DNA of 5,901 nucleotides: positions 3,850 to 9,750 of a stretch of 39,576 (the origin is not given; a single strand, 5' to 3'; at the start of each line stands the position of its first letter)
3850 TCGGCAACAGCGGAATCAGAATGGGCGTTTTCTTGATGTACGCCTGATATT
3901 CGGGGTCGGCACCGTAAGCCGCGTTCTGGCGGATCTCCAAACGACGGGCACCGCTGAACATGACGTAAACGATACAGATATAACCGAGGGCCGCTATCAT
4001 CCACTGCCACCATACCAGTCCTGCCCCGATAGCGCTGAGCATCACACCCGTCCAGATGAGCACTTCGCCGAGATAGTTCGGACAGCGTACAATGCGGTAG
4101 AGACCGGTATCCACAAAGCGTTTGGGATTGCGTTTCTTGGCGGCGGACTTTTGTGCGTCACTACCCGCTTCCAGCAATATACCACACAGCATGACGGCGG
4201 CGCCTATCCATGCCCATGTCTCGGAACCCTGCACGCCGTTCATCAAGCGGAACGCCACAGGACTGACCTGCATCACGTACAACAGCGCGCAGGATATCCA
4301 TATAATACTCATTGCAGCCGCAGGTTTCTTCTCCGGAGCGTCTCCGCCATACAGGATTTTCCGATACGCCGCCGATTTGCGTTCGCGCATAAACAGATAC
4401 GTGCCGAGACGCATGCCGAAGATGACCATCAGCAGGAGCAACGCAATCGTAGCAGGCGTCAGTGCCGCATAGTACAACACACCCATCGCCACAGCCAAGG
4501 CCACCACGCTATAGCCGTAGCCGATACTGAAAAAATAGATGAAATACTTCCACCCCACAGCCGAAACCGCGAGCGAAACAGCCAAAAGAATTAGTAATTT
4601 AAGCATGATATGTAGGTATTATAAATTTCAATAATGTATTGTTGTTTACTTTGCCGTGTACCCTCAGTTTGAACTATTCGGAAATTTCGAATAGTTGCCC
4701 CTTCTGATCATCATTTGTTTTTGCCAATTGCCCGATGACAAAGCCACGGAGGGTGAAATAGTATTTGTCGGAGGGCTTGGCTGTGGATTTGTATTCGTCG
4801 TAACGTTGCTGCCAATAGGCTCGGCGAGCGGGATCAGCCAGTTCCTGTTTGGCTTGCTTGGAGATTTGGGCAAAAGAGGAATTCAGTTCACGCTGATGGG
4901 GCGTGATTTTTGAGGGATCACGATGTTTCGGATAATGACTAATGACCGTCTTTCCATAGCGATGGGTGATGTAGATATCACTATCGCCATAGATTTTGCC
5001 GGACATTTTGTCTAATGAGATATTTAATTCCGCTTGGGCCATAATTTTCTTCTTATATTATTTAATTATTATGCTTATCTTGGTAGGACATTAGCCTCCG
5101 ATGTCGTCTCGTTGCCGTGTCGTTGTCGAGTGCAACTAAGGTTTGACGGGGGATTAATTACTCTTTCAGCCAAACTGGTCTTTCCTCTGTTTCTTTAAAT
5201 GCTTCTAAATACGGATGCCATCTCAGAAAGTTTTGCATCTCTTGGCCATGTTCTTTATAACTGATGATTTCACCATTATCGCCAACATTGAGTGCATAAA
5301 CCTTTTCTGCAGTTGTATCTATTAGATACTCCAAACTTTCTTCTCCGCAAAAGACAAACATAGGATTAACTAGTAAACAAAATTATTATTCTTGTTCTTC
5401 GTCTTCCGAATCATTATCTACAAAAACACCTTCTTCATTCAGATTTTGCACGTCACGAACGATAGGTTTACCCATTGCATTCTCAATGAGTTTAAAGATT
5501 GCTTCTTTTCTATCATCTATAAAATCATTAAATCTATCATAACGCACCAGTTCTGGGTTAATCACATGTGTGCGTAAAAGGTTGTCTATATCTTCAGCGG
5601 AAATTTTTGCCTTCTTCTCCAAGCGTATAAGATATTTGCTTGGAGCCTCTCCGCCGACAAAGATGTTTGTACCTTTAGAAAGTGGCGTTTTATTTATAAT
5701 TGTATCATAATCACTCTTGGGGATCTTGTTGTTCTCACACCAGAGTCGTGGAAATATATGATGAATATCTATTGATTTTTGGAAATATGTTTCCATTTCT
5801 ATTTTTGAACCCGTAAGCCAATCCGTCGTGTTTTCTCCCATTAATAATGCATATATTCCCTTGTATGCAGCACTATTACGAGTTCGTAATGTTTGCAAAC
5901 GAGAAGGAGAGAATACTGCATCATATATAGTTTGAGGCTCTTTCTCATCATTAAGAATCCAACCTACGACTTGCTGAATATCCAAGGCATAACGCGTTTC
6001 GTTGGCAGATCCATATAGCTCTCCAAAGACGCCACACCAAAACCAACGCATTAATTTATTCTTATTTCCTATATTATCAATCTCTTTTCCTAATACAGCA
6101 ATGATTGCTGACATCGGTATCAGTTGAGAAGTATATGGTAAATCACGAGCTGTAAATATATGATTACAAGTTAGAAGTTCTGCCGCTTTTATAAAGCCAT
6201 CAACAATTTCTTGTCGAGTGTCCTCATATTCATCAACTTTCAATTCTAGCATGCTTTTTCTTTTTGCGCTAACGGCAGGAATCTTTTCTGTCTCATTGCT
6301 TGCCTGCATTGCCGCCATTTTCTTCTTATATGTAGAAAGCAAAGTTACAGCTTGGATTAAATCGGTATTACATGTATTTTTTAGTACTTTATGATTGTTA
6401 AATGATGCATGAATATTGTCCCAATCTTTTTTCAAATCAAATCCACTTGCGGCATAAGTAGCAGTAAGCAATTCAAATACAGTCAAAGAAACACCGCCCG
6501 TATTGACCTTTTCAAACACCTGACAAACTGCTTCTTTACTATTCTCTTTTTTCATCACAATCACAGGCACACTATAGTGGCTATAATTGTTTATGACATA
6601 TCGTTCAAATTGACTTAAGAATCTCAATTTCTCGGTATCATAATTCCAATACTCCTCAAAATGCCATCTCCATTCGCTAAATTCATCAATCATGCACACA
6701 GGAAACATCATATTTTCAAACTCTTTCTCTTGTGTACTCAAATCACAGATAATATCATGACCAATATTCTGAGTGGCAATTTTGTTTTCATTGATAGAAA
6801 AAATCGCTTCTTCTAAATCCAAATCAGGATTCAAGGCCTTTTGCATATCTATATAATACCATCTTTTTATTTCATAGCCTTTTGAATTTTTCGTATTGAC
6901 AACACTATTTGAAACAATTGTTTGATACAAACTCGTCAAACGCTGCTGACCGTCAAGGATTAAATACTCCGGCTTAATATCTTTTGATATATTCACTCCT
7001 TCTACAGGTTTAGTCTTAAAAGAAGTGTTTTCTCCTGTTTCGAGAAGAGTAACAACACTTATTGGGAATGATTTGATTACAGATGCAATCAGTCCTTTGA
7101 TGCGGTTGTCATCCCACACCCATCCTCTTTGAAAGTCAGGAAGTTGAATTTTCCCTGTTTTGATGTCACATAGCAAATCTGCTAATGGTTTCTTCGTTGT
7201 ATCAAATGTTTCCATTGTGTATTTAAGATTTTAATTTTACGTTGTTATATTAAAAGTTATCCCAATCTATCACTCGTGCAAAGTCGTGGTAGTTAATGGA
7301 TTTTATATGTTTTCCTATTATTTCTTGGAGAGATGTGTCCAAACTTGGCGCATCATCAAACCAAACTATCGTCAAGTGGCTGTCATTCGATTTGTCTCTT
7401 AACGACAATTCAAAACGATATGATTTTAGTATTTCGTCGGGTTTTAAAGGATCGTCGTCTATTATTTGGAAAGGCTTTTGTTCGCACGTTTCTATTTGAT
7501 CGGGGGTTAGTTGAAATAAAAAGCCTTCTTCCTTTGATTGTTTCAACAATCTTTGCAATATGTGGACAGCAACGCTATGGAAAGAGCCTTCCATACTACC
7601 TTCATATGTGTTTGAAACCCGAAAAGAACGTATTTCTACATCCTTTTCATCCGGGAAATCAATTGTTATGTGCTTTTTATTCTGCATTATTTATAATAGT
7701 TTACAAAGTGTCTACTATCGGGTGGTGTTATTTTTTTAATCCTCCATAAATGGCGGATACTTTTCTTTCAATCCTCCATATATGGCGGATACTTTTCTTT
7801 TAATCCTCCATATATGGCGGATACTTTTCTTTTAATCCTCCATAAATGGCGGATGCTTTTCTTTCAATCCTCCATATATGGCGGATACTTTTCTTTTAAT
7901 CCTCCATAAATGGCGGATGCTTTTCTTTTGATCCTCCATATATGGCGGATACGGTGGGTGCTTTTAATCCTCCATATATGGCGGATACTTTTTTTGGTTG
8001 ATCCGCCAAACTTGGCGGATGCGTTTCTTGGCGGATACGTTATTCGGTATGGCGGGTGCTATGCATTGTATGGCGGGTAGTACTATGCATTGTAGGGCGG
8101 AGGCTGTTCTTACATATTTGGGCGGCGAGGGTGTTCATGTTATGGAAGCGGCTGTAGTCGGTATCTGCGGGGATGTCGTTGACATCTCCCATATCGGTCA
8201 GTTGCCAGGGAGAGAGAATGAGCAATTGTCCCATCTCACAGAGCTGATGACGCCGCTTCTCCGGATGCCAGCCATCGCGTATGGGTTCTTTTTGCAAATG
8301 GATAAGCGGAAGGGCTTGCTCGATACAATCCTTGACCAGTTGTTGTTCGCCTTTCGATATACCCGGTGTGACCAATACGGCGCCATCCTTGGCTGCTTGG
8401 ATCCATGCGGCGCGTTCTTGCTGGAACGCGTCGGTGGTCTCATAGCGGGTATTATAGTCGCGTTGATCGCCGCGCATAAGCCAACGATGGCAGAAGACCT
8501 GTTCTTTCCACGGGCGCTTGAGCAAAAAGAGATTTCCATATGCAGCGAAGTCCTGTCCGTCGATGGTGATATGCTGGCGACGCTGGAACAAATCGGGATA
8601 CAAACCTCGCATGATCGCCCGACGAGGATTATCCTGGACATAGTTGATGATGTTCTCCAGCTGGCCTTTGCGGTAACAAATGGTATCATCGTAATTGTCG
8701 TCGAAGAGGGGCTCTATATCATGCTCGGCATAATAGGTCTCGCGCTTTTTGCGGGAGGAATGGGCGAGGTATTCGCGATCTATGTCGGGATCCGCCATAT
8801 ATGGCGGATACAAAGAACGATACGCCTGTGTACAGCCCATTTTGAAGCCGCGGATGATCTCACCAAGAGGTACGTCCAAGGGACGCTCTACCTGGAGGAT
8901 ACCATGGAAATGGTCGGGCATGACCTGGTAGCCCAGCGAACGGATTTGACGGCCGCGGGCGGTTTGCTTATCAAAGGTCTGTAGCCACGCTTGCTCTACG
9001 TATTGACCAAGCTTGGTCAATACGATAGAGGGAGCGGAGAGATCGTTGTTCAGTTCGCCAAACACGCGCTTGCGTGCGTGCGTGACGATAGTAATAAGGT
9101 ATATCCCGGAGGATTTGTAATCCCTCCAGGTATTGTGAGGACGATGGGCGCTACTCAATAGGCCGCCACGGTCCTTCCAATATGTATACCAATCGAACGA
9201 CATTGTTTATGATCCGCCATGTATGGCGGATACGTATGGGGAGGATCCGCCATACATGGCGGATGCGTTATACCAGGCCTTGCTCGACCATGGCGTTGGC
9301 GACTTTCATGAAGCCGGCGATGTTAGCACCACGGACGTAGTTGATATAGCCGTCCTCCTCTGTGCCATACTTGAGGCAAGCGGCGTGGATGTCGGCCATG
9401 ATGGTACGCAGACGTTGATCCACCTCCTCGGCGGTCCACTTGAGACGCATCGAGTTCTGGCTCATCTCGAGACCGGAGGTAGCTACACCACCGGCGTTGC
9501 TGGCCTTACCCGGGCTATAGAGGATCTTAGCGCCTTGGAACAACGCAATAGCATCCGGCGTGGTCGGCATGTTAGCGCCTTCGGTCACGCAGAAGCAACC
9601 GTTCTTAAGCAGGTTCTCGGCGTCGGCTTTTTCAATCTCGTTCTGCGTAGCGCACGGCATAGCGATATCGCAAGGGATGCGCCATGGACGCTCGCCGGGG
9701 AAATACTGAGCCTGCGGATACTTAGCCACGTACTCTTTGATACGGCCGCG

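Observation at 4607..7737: AT-rich accessory block: GmrSD-like DUF262/DUF1524 nuclease embedded in a four-ORF same-strand cluster of unknowns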

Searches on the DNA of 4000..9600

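Call 83: search_rna_families(source=window, start=4000, end=9600, threshold=evalue, max_evalue=0.1)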
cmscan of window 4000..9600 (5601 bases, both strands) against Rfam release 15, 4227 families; matches with E-value up to 0.1: 1.
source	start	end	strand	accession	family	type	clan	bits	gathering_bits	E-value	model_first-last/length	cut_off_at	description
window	5688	5760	+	RF02218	ZNRD1-AS1_1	Gene; lncRNA;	-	24.8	50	0.067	1-68/68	no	ZNRD1 antisense RNA 1 conserved region 1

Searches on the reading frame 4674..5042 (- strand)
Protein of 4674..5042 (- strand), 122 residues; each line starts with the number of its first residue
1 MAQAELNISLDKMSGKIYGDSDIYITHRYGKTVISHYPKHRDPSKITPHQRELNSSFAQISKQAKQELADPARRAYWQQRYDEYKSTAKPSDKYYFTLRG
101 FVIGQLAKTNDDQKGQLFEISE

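Call 3: search_protein_families(library=pfam, proteins=[window:4674-5042:-], max_evalue=0.1)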
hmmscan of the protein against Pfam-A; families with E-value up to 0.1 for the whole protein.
window:4674-5042:- (122 aa): 0 families

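Call 4: search_protein_families(library=padloc, proteins=[window:4674-5042:-], max_evalue=0.1)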
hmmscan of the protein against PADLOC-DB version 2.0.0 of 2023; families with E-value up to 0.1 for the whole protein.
window:4674-5042:- (122 aa): 0 families

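Call 5: search_protein_families(library=ncbifam, proteins=[window:4674-5042:-], max_evalue=0.1)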
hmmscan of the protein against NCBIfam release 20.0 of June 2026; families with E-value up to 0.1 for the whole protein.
window:4674-5042:- (122 aa): 0 families

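Call 7: search_protein_families(library=phrogs, proteins=[window:4674-5042:-], max_evalue=0.1)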
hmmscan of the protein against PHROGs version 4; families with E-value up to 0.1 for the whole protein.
window:4674-5042:- (122 aa): 0 families

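Call 44: find_related_loci(query=window:4674-5042:-, collection=viral_contigs, flank=6000)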
Query window:4674-5042:- (122 aa) in viral_contigs; peptide patterns used: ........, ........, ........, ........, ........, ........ (x = any residue, [..] = any of these).
19 stretches matched a pattern, but none encodes a relative of the query by tblastn (E <= 1e-3).

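Call 72: search_dna_similar(query=window:4674-5042:-, collection=phages, mode=protein, max_evalue=0.01, max_rows=10)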
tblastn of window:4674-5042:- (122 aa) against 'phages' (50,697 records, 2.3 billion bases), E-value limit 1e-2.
No match.

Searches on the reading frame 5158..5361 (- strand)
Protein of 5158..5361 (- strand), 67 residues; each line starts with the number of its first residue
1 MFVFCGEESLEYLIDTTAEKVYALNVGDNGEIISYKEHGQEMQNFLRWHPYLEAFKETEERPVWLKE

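Call 3: search_protein_families(library=pfam, proteins=[window:5158-5361:-], max_evalue=0.1)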
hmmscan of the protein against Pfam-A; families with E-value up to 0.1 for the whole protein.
window:5158-5361:- (67 aa): 0 families

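Call 4: search_protein_families(library=padloc, proteins=[window:5158-5361:-], max_evalue=0.1)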
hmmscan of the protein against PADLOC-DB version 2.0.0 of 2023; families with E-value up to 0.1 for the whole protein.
window:5158-5361:- (67 aa): 0 families

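Call 5: search_protein_families(library=ncbifam, proteins=[window:5158-5361:-], max_evalue=0.1)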
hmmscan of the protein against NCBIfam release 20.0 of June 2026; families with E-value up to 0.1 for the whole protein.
window:5158-5361:- (67 aa): 1 family
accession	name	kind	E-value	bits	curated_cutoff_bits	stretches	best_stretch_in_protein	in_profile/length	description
NF052409.1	NOV3845Y_fam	equivalog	0.076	13.3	140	1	12-53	4-45/103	NOV3845Y family cell motility protein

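Call 7: search_protein_families(library=phrogs, proteins=[window:5158-5361:-], max_evalue=0.1)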
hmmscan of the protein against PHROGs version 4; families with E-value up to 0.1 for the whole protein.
window:5158-5361:- (67 aa): 1 family
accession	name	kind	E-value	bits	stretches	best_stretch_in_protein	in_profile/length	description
phrog_24286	-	unknown function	0.079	13.8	0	47-67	23-43/62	-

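Call 41: find_homologous_proteins(query=window:5158-5361:-, max_evalue=0.01)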
Query window:5158-5361:- (67 aa): 6 proteins with E <= 0.01 among 6 candidates.
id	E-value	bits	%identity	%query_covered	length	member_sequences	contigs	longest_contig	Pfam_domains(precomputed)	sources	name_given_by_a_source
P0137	2.0e-38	147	97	100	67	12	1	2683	-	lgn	-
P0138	7.9e-35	135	90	100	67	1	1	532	-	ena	-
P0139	3.3e-33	130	88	100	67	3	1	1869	-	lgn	-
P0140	3.2e-30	121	79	100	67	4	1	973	-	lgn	-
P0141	6.2e-30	120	79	100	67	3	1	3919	-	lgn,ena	-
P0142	2.4e-27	112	76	99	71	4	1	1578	-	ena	-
